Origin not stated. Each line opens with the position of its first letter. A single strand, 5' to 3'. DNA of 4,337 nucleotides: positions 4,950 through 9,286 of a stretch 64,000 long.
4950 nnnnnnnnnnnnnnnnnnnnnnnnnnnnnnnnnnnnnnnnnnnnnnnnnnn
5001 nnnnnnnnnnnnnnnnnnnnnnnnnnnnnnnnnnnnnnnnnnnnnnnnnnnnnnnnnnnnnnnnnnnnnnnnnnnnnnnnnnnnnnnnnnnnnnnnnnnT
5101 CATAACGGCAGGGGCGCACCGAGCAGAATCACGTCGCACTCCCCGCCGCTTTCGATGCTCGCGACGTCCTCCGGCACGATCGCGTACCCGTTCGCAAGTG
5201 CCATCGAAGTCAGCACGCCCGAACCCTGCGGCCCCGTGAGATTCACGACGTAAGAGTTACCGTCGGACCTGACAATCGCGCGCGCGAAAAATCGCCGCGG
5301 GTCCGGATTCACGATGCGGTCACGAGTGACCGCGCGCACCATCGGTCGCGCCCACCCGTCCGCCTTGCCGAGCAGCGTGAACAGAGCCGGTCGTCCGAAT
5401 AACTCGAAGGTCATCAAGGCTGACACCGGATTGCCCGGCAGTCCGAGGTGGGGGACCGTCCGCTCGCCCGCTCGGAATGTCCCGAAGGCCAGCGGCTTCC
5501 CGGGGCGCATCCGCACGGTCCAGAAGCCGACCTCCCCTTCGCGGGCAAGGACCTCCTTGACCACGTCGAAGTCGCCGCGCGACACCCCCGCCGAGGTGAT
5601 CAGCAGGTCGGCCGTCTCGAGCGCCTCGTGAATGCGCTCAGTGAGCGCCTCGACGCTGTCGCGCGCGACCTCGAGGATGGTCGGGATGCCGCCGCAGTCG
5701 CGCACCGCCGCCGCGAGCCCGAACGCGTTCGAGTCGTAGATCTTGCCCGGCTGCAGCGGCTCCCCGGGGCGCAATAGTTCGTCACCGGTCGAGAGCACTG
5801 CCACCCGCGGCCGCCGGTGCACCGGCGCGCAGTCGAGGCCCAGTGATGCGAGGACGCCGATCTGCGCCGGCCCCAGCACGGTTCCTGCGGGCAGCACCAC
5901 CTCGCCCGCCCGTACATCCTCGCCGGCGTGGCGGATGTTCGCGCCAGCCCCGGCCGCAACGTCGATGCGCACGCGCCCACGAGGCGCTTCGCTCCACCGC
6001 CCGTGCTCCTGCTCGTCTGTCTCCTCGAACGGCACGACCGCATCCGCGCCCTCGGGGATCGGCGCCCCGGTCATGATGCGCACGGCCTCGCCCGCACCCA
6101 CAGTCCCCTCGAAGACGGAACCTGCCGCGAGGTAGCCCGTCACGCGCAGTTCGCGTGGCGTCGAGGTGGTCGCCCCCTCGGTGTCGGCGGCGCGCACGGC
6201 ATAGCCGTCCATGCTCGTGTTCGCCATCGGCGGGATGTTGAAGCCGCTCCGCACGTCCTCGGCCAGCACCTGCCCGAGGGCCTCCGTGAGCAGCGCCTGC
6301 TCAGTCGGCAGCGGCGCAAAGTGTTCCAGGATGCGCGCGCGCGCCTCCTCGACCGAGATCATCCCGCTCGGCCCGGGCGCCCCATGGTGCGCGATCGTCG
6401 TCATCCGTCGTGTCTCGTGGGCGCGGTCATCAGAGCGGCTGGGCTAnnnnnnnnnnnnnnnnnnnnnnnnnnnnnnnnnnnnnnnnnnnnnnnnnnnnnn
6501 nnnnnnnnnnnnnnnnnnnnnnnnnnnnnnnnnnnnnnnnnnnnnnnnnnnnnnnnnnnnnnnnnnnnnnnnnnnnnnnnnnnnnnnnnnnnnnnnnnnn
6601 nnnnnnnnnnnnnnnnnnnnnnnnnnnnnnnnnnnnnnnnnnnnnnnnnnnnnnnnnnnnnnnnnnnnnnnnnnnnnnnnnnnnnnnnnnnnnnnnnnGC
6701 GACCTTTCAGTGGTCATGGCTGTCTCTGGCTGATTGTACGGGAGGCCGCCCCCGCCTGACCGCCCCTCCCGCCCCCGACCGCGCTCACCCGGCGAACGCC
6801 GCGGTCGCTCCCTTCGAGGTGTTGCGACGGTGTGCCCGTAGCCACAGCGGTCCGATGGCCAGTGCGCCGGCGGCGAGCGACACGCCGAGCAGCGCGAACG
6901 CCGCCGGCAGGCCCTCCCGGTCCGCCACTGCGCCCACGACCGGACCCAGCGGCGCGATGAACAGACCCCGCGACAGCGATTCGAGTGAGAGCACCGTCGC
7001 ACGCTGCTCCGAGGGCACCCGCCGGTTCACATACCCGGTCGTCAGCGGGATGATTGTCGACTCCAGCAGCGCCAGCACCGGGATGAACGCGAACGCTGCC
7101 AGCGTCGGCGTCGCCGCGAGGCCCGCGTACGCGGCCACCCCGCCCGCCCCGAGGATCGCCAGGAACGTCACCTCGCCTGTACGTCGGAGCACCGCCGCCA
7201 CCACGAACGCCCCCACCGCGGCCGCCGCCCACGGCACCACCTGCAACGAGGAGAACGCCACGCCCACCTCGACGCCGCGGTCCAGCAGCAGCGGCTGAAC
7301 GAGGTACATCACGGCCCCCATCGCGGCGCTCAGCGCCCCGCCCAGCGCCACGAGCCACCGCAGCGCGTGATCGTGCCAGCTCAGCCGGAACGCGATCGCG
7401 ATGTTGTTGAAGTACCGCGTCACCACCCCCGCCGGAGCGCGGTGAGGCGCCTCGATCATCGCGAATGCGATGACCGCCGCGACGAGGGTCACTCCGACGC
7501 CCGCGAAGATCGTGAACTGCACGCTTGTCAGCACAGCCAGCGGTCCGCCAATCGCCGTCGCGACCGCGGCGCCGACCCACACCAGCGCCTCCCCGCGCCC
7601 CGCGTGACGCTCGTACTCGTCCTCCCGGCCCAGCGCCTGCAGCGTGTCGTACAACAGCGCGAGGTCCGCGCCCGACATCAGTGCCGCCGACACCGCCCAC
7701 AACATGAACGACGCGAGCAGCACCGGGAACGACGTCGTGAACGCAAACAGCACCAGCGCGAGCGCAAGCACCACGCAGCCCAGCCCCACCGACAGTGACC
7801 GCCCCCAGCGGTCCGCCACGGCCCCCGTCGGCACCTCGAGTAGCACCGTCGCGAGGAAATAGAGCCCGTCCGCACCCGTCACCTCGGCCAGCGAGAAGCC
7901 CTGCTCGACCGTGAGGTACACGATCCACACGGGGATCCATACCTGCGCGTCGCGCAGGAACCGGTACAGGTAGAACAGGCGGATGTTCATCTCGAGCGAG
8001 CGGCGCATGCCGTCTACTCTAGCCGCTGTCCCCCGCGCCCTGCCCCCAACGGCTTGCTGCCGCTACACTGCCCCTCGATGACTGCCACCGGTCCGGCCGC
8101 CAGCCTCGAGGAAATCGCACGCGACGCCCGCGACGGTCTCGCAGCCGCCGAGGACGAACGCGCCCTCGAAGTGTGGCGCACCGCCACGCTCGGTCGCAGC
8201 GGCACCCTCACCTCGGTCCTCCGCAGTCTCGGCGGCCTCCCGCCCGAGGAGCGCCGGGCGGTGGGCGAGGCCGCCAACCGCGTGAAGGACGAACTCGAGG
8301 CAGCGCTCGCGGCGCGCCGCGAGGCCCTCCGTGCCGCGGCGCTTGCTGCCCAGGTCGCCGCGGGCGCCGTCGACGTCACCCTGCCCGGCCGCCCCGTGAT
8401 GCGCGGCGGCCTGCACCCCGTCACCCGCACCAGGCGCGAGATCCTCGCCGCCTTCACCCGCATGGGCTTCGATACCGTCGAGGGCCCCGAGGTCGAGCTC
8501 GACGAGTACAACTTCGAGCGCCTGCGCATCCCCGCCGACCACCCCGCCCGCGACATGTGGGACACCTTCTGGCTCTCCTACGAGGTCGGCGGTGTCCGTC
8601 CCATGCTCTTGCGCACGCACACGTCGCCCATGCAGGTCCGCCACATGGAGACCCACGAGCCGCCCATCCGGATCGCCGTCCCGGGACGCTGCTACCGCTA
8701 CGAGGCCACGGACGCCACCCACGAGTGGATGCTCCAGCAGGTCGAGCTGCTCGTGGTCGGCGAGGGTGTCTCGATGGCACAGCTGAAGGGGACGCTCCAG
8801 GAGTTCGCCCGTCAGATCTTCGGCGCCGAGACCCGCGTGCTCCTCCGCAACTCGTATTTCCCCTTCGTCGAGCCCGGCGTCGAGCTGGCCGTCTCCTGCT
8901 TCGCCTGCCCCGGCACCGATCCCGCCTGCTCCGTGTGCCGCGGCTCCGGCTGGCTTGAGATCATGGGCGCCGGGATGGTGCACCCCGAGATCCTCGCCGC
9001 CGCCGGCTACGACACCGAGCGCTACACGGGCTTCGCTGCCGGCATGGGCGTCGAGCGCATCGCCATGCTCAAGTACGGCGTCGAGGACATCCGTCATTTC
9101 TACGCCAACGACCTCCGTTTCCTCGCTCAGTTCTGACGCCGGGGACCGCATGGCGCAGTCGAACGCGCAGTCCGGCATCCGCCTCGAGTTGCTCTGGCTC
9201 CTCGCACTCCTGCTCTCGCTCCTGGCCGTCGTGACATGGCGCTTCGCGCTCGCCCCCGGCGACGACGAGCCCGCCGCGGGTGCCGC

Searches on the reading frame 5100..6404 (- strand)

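Call 55: search_protein_families(library=pfam, proteins=[window:5100-6404:-], max_evalue=0.00001)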
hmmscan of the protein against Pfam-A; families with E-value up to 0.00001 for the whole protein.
window:5100-6404:- (434 aa): 3 families
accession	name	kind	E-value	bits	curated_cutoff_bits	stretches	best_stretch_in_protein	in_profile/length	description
PF03453.22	MoeA_N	-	4.3e-51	173.2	30.8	1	16-189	1-160/160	MoeA N-terminal region (domain I and II)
PF00994.29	MoCF_biosynth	-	4.6e-29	101.4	26.6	1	202-341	1-142/144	Probable molybdopterin binding domain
PF03454.20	MoeA_C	-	2.3e-17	63.4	22.1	1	357-428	1-72/72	MoeA C-terminal region (domain IV)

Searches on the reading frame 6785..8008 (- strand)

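Call 55: search_protein_families(library=pfam, proteins=[window:6785-8008:-], max_evalue=0.00001)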
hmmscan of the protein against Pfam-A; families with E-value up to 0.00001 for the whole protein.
window:6785-8008:- (407 aa): 1 family
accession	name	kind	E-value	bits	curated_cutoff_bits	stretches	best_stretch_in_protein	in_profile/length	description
PF07690.21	MFS_1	-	2.9e-22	79.5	33.4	1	26-343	17-335/347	Major Facilitator Superfamily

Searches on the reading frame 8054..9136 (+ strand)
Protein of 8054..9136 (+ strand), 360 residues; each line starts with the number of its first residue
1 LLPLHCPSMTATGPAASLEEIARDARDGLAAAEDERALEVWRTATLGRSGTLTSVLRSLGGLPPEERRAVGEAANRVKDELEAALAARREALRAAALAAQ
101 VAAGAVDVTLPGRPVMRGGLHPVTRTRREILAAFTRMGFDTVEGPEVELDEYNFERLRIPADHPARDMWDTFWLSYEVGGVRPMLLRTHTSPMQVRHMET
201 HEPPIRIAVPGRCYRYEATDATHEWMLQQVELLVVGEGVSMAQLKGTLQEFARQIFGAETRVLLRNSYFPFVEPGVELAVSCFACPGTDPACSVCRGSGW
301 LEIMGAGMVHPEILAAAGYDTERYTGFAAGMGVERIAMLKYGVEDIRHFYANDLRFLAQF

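Call 55: search_protein_families(library=pfam, proteins=[window:8054-9136:+], max_evalue=0.00001)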
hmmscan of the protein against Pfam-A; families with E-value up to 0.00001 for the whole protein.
window:8054-9136:+ (360 aa): 2 families
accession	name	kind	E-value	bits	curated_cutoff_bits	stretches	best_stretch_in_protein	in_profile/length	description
PF01409.25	tRNA-synt_2d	-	6.7e-96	320.9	19.8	1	106-360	2-246/246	tRNA synthetases class II core domain (F)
PF02912.23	Phe_tRNA-synt_N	-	2.9e-21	75.7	22.3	1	34-100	2-68/69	Aminoacyl tRNA synthetase class II, N-terminal domain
